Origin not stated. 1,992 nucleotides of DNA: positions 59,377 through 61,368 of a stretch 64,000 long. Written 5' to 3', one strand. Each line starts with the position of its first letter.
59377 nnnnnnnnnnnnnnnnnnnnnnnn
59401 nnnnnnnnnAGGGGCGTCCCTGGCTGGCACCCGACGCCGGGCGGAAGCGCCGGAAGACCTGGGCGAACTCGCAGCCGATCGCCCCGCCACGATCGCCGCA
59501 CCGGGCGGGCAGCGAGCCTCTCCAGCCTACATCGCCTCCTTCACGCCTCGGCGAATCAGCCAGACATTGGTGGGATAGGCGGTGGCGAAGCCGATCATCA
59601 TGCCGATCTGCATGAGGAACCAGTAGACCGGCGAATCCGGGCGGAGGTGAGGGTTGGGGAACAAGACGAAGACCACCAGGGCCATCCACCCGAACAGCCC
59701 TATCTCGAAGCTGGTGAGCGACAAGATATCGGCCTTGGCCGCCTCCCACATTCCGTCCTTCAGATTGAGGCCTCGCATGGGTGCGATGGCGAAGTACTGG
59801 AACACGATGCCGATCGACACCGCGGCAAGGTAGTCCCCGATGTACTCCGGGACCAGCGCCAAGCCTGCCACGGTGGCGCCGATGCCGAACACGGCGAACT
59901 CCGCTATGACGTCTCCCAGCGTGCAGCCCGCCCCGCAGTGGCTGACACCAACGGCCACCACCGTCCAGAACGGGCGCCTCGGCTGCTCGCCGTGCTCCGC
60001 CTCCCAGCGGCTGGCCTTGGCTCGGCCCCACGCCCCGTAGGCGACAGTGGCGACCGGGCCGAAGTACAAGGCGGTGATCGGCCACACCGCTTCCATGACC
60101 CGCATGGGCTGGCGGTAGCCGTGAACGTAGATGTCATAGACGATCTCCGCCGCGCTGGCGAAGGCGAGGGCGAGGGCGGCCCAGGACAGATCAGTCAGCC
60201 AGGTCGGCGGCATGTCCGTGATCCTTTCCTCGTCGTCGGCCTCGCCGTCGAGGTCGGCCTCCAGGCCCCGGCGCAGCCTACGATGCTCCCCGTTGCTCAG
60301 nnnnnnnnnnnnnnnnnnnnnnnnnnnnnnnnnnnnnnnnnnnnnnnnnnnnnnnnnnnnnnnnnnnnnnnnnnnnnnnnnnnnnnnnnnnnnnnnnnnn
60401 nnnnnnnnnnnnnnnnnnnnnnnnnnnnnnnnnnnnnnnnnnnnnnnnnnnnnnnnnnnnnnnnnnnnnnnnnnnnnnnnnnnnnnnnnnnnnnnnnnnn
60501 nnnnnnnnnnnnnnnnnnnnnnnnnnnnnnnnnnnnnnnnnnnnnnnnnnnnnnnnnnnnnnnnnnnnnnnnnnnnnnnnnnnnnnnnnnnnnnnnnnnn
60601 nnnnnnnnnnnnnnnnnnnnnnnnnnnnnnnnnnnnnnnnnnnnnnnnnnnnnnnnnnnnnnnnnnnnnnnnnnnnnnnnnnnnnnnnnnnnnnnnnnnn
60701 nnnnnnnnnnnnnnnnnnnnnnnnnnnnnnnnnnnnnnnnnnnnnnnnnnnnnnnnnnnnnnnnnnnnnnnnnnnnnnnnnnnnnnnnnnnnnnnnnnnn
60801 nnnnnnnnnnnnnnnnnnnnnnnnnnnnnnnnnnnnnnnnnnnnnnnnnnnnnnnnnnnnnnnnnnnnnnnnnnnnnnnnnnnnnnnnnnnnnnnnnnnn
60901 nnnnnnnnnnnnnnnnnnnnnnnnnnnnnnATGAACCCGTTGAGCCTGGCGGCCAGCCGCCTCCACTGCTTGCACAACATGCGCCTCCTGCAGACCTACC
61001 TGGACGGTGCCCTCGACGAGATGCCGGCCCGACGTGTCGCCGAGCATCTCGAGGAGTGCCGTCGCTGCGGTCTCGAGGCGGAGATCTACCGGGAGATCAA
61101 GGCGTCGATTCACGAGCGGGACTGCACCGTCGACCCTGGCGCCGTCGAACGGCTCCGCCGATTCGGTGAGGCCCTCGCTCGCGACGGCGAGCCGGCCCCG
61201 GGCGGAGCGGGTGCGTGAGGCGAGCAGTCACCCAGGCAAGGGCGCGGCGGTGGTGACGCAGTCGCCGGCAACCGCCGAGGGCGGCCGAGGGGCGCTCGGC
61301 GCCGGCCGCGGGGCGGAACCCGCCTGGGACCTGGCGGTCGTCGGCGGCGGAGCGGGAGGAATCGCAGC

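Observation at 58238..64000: SigR/RsrA-like switch linked to an orphan disulfide reductase, an MFS pump, a DUF4396 (CGAGC) membrane protein, DedA and a 9-Cys protein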

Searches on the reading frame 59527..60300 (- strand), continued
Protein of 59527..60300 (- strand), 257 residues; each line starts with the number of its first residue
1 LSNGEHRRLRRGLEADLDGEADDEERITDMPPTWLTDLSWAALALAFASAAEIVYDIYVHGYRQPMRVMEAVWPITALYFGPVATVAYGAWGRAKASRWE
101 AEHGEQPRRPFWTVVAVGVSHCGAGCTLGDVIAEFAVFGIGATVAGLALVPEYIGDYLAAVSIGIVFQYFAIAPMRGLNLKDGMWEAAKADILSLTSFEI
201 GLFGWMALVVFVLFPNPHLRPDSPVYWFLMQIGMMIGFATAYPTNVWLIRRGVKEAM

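Call 63: search_protein_families(library=ncbifam, proteins=[L086:3195-3620:+, L086:3617-3871:+, L086:998-1894:-], max_evalue=0.001)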
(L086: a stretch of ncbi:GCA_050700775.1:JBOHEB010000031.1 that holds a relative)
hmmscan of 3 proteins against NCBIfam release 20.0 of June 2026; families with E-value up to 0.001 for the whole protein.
L086:3195-3620:+ (141 aa): 16 families
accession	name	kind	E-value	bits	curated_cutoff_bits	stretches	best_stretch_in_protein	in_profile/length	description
TIGR02051.1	MerR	equivalog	7.8e-39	132.8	150.85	1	5-126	4-123/124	mercury resistance transcriptional regulator MerR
NF007069.0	PRK09514.1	equivalog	5.7e-32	110.6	143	1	4-133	5-136/141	Zn(2+)-responsive transcriptional regulator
TIGR02044.1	CueR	equivalog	5e-30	104.2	147.4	1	3-127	3-126/127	Cu(I)-responsive transcriptional regulator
TIGR02043.1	ZntR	equivalog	7.3e-30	103.8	167.95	1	4-127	5-130/131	Zn(2+)-responsive transcriptional regulator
NF010315.0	PRK13752.1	subfamily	1.6e-28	99.6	261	1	6-131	13-136/144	mercury resistance transcriptional regulator MerR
TIGR02047.1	CadR-PbrR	equivalog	9.2e-24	83.9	151.45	1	1-126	1-126/127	Cd(II)/Pb(II)-responsive transcriptional regulator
NF007590.0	PRK10227.1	equivalog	4.6e-20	72.1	244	1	2-131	2-130/135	Cu(I)-responsive transcriptional regulator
TIGR01950.1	SoxR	equivalog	6.4e-14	51.9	116.9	1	4-133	5-132/142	redox-sensitive transcriptional activator SoxR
NF041849.1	trans_regNmlR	equivalog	1.6e-13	50.7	175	1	1-109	1-109/117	stress response transcriptional regulator NmlR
NF047375.1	HeatShock_HspR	equivalog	1.7e-11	44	105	1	7-72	10-75/92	heat shock protein transcriptional repressor HspR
NF047377.1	heat_HspR_dupli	exception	3.5e-09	36.4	300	1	12-72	17-77/214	heat shock protein transcriptional repressor HspR, fused homodimer type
NF053782.1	ChlnTransRegdde3219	equivalog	3.4e-07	30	450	1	11-74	17-77/278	choline utilization transcriptional activator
NF050798.1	TF_FtsR_Actino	equivalog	4.1e-07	30.3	150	1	16-75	21-80/223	transcriptional regulator FtsR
TIGR02054.1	MerD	equivalog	4.3e-07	30.5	103.65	1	5-72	8-75/120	mercuric resistance transcriptional repressor MerD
NF052513.1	TransRegCarH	equivalog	1.4e-05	24.5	400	1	5-57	11-63/274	HTH-type transcriptional repressor CarH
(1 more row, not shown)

L086:3617-3871:+ (84 aa): 1 family
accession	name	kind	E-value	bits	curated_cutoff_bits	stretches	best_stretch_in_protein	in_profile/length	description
NF049942.1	DF_fam_seleno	subfamily_domain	5.3e-06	26.4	70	1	3-66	1-76/96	DF family (seleno)protein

L086:998-1894:- (298 aa): 0 families

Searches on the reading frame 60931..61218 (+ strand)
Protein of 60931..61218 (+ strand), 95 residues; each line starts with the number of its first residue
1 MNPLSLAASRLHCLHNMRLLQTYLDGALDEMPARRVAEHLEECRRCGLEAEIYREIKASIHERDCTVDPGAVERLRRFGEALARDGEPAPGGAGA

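Call 3: search_protein_families(library=pfam, proteins=[window:60931-61218:+], max_evalue=0.01)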
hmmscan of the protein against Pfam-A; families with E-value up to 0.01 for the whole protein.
window:60931-61218:+ (95 aa): 1 family
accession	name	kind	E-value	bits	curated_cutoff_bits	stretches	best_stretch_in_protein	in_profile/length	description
PF13490.11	zf-HC2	-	1.1e-08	35.4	22.2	1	18-46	6-34/35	Putative zinc-finger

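Call 5: search_protein_families(library=ncbifam, proteins=[window:60931-61218:+], max_evalue=0.01)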
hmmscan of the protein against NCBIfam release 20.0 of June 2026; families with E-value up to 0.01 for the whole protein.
window:60931-61218:+ (95 aa): 3 families
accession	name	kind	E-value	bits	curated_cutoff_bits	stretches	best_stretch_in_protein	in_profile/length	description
TIGR03988.1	antisig_RsrA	equivalog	1.4e-07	31.5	62.5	1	13-69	2-57/77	mycothiol system anti-sigma-R factor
NF052375.1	antisigma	equivalog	0.0027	17.7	100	1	19-65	1-47/217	anti-sigma factor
TIGR02451.1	anti_sig_ChrR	subfamily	0.0057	16.5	124.5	1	16-60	4-48/216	ChrR family anti-sigma-E factor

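Call 29: search_solved_structures(query=window:60931-61218:+, max_evalue=1, show_alignments=3)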
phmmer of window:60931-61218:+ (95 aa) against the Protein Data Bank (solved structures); distinct sequences matched with E-value up to 1: 2.
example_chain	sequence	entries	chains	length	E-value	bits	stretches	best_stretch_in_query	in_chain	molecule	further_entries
8rlz_A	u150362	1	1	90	0.027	18.1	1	19-50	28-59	Antisigma factor DdvA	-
8rot_B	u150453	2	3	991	0.67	13.6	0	20-50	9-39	CHAT domain-containing protein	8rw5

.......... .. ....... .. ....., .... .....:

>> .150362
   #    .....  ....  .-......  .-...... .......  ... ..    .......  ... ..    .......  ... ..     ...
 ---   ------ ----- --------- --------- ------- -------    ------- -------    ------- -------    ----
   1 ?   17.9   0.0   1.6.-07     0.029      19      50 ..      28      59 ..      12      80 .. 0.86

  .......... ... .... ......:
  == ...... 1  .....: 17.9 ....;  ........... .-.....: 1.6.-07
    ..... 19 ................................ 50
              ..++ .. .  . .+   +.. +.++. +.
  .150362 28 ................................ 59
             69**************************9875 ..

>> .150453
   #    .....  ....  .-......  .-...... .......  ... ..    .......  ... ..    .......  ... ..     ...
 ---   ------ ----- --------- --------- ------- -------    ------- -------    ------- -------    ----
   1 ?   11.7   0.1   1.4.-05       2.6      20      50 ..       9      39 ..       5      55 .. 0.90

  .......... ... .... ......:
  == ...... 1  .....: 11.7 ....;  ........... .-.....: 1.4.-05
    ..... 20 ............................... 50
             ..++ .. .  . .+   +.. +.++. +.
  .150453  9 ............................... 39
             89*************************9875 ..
